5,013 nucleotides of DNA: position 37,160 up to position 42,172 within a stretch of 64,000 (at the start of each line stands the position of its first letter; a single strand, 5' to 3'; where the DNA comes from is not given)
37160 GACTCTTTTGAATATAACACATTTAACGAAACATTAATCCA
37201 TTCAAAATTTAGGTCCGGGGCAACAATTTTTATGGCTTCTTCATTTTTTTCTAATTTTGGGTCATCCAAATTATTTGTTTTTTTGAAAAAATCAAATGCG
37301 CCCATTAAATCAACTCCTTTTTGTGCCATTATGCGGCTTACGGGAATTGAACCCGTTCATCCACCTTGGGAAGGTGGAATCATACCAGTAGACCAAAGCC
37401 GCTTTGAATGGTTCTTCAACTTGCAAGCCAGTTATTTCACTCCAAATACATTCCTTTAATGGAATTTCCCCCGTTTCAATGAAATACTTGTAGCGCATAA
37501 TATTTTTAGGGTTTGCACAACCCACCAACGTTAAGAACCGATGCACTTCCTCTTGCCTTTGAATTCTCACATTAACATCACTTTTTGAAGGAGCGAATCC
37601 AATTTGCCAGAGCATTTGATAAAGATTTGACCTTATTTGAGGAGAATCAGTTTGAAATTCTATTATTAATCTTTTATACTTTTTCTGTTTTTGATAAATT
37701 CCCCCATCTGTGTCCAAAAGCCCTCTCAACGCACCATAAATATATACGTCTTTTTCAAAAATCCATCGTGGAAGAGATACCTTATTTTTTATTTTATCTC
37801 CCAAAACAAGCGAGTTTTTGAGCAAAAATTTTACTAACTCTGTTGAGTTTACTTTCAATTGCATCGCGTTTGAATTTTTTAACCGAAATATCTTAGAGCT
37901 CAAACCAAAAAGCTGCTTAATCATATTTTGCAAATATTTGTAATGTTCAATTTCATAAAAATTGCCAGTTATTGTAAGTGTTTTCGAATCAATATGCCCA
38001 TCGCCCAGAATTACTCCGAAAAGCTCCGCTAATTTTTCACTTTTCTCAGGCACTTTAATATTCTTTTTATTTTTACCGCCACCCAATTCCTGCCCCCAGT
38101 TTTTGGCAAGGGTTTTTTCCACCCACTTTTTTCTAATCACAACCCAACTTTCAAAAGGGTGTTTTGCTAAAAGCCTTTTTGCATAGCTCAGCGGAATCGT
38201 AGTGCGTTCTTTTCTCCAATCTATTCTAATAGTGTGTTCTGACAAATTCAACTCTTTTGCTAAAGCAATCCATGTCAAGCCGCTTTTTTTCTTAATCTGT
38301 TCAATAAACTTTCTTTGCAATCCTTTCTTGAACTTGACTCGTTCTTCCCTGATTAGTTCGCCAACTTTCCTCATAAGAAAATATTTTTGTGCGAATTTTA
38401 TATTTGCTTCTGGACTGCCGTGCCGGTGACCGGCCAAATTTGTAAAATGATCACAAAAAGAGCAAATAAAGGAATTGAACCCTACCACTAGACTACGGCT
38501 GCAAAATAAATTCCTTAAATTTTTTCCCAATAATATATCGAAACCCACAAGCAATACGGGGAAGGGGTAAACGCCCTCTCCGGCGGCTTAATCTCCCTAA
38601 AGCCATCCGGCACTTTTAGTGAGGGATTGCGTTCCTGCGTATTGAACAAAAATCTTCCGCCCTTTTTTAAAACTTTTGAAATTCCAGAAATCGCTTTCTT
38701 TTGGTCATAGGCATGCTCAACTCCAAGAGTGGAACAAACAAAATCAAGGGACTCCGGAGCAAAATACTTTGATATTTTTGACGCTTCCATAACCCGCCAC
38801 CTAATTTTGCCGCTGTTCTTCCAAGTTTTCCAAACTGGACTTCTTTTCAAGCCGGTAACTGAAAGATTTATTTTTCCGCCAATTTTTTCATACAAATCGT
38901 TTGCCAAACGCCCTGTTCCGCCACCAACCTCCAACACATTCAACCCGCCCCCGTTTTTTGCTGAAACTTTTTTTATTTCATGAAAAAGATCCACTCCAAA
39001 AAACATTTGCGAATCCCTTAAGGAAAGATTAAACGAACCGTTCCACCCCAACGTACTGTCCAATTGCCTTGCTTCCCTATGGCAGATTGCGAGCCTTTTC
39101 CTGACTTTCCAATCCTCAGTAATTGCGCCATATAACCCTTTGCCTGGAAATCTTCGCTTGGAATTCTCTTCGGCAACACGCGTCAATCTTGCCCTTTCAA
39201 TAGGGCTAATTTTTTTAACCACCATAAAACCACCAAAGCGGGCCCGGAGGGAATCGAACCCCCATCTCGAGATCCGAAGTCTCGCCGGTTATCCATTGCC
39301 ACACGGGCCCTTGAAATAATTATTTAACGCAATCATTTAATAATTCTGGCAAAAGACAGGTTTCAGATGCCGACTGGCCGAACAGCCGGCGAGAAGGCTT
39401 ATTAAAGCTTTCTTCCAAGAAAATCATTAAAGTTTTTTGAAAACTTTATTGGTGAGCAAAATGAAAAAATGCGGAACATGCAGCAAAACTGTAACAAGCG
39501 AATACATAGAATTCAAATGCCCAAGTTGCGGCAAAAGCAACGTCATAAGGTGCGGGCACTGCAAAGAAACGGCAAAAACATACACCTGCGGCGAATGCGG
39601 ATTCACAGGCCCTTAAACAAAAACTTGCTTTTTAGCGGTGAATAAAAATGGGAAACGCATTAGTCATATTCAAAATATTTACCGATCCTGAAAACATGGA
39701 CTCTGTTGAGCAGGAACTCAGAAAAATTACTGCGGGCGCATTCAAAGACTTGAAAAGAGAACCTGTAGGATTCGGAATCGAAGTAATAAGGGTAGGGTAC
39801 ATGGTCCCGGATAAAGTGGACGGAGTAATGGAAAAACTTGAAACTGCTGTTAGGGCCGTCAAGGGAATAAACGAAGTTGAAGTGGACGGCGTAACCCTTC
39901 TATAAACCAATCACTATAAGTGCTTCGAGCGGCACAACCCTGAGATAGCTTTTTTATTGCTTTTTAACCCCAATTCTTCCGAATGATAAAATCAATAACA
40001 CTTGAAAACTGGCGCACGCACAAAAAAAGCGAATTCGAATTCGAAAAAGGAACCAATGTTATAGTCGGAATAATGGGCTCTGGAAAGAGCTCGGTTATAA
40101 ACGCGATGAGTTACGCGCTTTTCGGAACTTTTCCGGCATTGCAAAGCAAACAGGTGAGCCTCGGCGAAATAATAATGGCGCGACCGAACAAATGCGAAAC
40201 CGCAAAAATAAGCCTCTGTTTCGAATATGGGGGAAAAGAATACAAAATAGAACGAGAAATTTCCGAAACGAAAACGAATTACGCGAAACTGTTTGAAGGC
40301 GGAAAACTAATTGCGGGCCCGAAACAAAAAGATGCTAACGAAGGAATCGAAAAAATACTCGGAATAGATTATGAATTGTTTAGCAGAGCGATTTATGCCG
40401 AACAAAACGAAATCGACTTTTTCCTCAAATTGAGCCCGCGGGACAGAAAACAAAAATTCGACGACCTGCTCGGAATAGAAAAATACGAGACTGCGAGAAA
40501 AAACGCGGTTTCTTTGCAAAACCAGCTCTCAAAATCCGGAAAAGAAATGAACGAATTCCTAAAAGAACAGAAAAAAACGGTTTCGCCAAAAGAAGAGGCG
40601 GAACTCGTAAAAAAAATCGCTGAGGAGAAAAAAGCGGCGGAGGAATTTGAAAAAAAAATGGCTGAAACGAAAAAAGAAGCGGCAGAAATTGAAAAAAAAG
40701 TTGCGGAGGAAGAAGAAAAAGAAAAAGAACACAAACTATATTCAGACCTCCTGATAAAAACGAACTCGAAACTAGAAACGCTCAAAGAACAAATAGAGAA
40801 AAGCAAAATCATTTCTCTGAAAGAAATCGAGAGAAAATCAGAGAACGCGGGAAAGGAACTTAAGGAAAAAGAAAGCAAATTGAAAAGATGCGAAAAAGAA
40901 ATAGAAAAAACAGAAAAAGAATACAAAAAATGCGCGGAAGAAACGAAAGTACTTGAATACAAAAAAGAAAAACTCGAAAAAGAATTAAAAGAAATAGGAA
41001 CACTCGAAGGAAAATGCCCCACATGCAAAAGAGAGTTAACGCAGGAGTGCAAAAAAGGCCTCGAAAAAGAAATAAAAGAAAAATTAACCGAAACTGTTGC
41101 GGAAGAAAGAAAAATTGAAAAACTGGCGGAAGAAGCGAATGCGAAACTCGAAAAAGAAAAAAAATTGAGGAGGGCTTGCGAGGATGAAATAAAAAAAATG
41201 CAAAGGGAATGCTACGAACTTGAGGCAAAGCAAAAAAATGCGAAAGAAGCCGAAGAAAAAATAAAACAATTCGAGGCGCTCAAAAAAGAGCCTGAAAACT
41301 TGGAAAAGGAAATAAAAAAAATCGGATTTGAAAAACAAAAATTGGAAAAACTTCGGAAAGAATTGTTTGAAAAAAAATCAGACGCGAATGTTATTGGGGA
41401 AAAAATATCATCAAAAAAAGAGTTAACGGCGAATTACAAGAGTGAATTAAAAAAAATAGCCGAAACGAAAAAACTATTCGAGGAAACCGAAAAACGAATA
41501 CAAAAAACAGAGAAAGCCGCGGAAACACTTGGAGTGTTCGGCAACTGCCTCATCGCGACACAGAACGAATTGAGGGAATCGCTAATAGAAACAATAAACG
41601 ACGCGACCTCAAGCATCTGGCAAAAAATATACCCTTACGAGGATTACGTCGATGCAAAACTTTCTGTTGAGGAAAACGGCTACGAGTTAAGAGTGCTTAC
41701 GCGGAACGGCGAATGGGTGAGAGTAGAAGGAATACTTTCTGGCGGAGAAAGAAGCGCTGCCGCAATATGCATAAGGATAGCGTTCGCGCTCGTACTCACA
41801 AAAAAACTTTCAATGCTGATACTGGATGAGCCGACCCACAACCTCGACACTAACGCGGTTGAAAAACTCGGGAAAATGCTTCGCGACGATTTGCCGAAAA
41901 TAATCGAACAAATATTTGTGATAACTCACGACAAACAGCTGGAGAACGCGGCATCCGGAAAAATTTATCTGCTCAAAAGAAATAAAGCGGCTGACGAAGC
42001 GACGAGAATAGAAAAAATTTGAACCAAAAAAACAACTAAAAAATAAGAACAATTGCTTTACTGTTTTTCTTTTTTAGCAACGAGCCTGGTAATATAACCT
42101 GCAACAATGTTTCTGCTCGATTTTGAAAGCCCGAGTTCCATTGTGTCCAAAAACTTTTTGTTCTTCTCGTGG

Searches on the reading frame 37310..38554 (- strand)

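Call 83: search_protein_families(library=pfam, proteins=[window:37310-38554:-], max_evalue=0.0001)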
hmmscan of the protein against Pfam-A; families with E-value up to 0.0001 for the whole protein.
window:37310-38554:- (414 aa): 1 family
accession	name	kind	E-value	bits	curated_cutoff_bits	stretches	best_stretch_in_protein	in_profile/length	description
PF14528.11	LAGLIDADG_3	-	3.8e-08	33.9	22.5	0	274-344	5-81/82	LAGLIDADG-like domain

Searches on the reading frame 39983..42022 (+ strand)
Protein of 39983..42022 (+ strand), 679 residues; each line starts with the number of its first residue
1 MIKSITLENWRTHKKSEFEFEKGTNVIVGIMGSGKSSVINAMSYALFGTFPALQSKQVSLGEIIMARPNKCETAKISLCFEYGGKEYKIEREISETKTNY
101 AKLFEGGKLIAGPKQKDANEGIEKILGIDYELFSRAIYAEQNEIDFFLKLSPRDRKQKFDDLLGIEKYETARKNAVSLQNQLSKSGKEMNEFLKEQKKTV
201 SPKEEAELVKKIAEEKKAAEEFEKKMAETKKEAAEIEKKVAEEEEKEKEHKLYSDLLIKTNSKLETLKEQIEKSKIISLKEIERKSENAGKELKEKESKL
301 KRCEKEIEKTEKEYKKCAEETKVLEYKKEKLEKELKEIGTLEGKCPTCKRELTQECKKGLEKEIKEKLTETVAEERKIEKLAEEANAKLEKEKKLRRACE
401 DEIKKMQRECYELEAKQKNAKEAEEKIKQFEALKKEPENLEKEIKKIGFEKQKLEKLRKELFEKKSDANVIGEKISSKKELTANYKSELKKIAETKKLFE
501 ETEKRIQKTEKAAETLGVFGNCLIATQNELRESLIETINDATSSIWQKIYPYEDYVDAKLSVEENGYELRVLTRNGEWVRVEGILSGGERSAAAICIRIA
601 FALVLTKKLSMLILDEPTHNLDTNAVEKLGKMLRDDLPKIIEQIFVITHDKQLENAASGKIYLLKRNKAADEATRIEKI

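Call 83: search_protein_families(library=pfam, proteins=[window:39983-42022:+], max_evalue=0.0001)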
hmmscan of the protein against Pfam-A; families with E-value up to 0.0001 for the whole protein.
window:39983-42022:+ (679 aa): 7 families
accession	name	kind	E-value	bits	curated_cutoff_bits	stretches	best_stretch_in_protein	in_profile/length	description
PF02463.25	SMC_N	-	3.2e-11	43.5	40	1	1-96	1-106/220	RecF/RecN/SMC N terminal domain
PF13304.12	AAA_21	-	5.4e-08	33.7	27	1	400-650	96-299/304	AAA domain, putative AbiEii toxin, Type IV TA system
PF13175.12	AAA_15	-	9.2e-08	32.5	32.1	1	1-333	1-287/374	AAA ATPase domain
PF13555.12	AAA_29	-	3.1e-07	30.5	27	1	3-48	2-48/61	P-loop containing region of AAA domain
PF13166.12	AAA_13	-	3.3e-07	29.8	36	1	342-658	255-578/713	AAA domain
PF13476.12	AAA_23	-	1.1e-06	29.9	27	0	4-273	1-195/201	AAA domain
PF13558.12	SbcC_Walker_B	-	3.9e-05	24.2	27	1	569-634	14-89/90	SbcC/RAD50-like, Walker B motif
